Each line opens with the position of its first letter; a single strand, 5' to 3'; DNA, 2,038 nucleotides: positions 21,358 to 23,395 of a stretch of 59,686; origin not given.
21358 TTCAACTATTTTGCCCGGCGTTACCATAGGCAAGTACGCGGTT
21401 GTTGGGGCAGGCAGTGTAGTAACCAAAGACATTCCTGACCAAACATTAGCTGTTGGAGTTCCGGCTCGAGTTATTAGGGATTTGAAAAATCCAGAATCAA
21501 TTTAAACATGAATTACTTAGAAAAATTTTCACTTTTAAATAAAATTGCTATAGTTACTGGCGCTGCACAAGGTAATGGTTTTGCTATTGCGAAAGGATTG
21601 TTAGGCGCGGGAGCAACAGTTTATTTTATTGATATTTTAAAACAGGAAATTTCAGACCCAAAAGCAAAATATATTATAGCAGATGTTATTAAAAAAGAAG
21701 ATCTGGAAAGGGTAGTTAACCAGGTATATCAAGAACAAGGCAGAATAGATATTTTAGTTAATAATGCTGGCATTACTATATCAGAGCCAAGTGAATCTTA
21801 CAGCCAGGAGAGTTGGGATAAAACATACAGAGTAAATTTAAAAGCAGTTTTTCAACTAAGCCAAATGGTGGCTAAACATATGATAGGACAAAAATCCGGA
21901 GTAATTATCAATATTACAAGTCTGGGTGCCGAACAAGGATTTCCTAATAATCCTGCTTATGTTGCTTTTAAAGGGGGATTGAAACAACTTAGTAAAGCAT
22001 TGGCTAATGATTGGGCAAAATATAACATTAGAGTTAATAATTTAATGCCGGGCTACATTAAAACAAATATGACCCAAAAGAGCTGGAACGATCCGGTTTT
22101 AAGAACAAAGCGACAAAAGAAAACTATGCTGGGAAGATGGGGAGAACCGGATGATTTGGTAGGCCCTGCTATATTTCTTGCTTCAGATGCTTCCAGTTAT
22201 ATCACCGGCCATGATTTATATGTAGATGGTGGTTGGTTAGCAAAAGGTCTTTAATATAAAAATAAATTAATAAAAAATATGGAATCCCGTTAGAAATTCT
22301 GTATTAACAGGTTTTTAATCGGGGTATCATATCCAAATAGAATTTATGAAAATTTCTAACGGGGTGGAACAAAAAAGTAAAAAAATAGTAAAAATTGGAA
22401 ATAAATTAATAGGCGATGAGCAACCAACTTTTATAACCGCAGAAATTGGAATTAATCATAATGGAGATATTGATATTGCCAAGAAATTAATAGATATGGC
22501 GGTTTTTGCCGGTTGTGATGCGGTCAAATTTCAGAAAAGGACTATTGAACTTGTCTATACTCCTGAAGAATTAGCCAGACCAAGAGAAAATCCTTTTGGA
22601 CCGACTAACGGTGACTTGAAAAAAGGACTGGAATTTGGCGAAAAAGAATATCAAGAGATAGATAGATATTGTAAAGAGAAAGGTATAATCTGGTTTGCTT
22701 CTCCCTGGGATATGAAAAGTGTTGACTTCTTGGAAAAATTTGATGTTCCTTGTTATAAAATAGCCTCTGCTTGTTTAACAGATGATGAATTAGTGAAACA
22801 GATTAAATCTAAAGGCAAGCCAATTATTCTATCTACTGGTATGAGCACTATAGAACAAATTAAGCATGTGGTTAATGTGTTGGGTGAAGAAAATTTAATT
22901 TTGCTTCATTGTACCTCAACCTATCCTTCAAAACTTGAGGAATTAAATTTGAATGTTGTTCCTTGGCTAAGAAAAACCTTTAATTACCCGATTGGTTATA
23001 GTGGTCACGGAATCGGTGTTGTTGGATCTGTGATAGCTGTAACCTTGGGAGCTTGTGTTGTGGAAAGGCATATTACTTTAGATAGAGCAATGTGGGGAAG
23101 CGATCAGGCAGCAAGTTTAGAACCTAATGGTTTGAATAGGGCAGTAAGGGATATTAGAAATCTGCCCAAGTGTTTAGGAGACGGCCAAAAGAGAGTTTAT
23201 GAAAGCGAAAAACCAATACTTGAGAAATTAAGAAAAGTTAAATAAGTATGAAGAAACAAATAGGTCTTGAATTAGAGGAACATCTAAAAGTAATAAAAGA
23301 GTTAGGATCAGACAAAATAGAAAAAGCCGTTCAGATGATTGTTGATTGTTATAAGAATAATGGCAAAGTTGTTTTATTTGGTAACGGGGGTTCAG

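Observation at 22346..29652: NeuB-like synthase followed by a SIS::B12-radical-SAM fusion and a second B12-radical-SAM enzyme: candidate pathway to a radical-modified ulosonic acid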

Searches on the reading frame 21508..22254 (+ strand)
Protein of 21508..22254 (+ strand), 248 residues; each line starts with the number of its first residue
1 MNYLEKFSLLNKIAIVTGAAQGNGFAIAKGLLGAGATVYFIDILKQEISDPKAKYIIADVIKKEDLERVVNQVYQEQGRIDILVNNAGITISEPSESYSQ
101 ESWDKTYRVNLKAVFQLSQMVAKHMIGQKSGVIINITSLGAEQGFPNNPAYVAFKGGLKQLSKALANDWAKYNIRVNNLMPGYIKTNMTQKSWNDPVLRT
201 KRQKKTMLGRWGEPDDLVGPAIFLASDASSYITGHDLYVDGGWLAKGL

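Call 3: search_protein_families(library=pfam, proteins=[window:21508-22254:+], max_evalue=0.01)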
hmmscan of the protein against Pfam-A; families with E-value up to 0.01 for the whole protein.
window:21508-22254:+ (248 aa): 6 families
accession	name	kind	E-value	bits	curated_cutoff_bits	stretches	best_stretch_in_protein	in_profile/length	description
PF13561.12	adh_short_C2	-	8.1e-60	202.8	27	1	18-243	1-235/236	Enoyl-(Acyl carrier protein) reductase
PF00106.31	adh_short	-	6.7e-54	182.8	26.6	1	12-194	1-192/195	short chain dehydrogenase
PF08659.16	KR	-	3.2e-06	27.6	22.6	1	44-153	48-151/180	KR domain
PF23441.1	SDR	-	0.00084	19.2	27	1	70-242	80-254/258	SDR-like rossmann domain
PF08643.16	DUF1776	-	0.0045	16.9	25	1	95-187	108-202/294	Fungal family of unknown function (DUF1776)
PF04127.22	DFP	-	0.0092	16.2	22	0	23-99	31-102/186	DNA/pantothenate metabolism flavoprotein C-terminal domain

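Call 4: search_protein_families(library=ncbifam, proteins=[window:21508-22254:+], max_evalue=0.001)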
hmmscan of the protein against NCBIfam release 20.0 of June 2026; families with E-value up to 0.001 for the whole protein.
window:21508-22254:+ (248 aa): 231 families (the best 25 are shown)
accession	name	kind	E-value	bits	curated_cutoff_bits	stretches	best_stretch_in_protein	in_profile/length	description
NF005390.0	PRK06935.1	equivalog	1.9e-64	217.5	369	1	5-245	9-257/258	2-dehydro-3-deoxy-D-gluconate 5-dehydrogenase KduD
TIGR01832.1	kduD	equivalog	2.1e-64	217.4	338.85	1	7-246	1-248/248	2-dehydro-3-deoxy-D-gluconate 5-dehydrogenase KduD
NF005488.0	PRK07097.1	equivalog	7.2e-62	208.9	369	1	4-245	3-259/266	gluconate 5-dehydrogenase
NF005711.0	PRK07523.1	subfamily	2.2e-61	207.7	413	1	5-243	4-251/255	SDR family oxidoreductase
NF005559.1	PRK07231.1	subfamily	1.4e-60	204.9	215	1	9-244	2-248/249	glucose 1-dehydrogenase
NF005309.0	PRK06841.1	subfamily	3e-60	203.9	286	1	5-243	9-252/255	GolD/DthD family dehydrogenase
NF006070.0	PRK08213.1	subfamily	1.1e-59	202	279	1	3-243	4-256/259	gluconate 5-dehydrogenase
NF006528.0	PRK08993.1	subfamily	1.6e-58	198.1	430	1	4-246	3-253/253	2-dehydro-3-deoxy-D-gluconate 5-dehydrogenase KduD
NF004791.0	PRK06138.1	equivalog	1.1e-57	195.2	312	1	9-245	3-251/252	SDR family oxidoreductase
NF004778.0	PRK06124.1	equivalog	1.3e-57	195.2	303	1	1-245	1-254/256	SDR family oxidoreductase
TIGR01830.1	3oxo_ACP_reduc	equivalog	1.7e-57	194.9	297.75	1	14-242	1-237/239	3-oxoacyl-[acyl-carrier-protein] reductase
NF005983.0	PRK08085.1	equivalog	2.3e-57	194.5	408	1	5-245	3-252/254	gluconate 5-dehydrogenase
NF052558.1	MBtsdlDhBudC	equivalog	3.1e-53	180.9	270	1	11-245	3-243/250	meso-2,3-butanediol dehydrogenase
NF004197.0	PRK05653.1-1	equivalog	3e-52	177.7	332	1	8-243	4-246/249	3-oxoacyl-ACP reductase FabG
NF009466.0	PRK12826.1-2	subfamily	3.7e-52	177.3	222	1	11-243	3-244/248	3-oxoacyl-ACP reductase FabG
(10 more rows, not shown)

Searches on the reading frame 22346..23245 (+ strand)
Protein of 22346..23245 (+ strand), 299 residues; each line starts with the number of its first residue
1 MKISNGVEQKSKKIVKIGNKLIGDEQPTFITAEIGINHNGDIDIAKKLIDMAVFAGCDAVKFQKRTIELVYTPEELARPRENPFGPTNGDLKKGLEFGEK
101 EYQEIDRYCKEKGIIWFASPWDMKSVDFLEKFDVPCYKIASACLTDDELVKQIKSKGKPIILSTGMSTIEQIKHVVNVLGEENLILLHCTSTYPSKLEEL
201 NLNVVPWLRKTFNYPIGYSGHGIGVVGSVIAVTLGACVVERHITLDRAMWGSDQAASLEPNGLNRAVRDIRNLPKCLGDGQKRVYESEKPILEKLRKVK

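Call 3: search_protein_families(library=pfam, proteins=[window:22346-23245:+], max_evalue=0.01)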
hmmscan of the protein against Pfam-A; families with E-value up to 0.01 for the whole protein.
window:22346-23245:+ (299 aa): 1 family
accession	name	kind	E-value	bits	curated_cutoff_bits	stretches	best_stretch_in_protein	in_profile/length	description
PF03102.20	NeuB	-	6.8e-81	271.7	22.1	1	48-282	1-241/241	NeuB family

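Call 4: search_protein_families(library=ncbifam, proteins=[window:22346-23245:+], max_evalue=0.001)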
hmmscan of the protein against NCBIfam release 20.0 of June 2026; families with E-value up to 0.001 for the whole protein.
window:22346-23245:+ (299 aa): 2 families
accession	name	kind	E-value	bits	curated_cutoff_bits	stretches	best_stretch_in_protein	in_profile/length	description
TIGR03569.1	NeuB_NnaB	equivalog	5.4e-78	262.3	399.65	1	28-294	1-275/329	N-acetylneuraminate synthase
TIGR03586.1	PseI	equivalog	8.6e-67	225.6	340.25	1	28-289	2-269/327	pseudaminic acid synthase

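Call 18: search_solved_structures(query=window:22346-23245:+, max_evalue=0.00001, show_alignments=2)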
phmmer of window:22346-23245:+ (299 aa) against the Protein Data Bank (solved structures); distinct sequences matched with E-value up to 0.00001: 8.
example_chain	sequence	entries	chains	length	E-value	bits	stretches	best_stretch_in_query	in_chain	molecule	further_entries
6ncs_A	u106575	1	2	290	1.8e-45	158.6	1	15-293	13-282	N-acetylneuraminic acid (Sialic acid) synthetase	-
8h2c_A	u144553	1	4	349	3e-40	141.5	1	15-282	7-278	Pseudaminic acid synthase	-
4ipi_A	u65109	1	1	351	1e-36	129.9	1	14-291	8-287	Polysialic acid capsule biosynthesis protein SiaC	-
4ipj_A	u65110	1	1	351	1e-36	129.9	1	14-291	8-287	Polysialic acid capsule biosynthesis protein SiaC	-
1xuu_A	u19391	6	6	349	1.3e-36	129.5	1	15-291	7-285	polysialic acid capsule biosynthesis protein SiaC | N-acetylneuraminate synthase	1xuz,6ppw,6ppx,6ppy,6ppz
1vli_A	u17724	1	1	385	7.2e-36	127.1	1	16-280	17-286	Spore coat polysaccharide biosynthesis protein spsE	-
2wqp_A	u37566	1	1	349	3.2e-35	125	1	15-291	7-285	POLYSIALIC ACID CAPSULE BIOSYNTHESIS PROTEIN SIAC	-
3g8r_A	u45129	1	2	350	1.1e-18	70.6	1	100-297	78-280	Probable spore coat polysaccharide biosynthesis protein E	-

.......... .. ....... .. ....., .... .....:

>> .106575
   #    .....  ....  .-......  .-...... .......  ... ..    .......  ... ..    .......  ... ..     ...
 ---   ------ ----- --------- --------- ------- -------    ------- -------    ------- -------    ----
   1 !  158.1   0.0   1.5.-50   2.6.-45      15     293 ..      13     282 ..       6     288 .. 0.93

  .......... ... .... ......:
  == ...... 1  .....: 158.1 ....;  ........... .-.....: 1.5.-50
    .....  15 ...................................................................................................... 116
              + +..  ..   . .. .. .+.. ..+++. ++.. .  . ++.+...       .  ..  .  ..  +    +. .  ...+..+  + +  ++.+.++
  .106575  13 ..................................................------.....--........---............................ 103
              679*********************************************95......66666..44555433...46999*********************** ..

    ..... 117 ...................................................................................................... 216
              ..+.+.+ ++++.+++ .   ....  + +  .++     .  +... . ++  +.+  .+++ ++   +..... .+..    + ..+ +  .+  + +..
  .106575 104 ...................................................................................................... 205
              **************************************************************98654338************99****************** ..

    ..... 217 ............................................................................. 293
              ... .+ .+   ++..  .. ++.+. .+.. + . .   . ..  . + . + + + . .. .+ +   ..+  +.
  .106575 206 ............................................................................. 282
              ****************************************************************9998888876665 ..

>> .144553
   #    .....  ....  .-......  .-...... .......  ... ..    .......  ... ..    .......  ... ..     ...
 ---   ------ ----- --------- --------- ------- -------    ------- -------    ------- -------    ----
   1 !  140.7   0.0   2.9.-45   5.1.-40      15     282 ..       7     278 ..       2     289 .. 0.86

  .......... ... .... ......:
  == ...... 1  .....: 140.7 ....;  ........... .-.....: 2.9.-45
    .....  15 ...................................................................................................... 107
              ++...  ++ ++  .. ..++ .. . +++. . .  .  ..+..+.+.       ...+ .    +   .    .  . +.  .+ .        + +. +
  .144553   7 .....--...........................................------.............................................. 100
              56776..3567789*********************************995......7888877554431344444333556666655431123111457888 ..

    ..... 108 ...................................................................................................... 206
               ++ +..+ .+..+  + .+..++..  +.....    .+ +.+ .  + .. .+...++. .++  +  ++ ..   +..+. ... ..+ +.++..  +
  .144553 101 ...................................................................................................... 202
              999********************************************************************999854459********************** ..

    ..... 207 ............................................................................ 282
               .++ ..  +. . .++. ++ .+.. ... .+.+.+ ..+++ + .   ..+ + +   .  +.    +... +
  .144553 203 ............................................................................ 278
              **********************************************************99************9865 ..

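Call 52: find_related_loci(query=window:22346-23245:+, collection=metagenome_contigs, flank=8000)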
Query window:22346-23245:+ (299 aa) in metagenome_contigs; peptide patterns used: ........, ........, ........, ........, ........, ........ (x = any residue, [..] = any of these).
600 stretches matched a pattern (row limit reached: there are more); 594 encode a relative of the query (tblastn E <= 1e-3); the best 80 are kept; 80 distinct loci.
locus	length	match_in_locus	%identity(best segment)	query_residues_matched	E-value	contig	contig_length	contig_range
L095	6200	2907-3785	77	7-299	2e-160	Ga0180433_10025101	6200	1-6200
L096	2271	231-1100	80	10-299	2e-170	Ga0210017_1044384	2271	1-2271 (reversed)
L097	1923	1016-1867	80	10-293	4e-171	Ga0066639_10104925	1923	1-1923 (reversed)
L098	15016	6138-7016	78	7-299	1e-157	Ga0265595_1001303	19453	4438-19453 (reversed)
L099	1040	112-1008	77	3-299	2e-172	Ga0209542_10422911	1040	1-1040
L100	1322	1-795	80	35-299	2e-165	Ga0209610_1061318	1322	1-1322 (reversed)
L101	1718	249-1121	70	9-299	4e-155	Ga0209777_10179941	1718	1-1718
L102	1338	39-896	66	13-298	1e-146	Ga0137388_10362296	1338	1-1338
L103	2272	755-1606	65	15-298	6e-142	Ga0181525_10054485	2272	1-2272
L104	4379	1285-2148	66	11-298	3e-135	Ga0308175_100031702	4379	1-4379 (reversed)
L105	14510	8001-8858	67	15-299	7e-133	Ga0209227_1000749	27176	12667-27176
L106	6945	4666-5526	67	12-298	6e-132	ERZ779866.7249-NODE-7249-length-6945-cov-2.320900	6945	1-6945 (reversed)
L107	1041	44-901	66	13-298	1e-145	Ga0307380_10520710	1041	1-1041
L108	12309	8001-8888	64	3-298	1e-131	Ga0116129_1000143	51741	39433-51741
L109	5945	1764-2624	67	12-298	1e-131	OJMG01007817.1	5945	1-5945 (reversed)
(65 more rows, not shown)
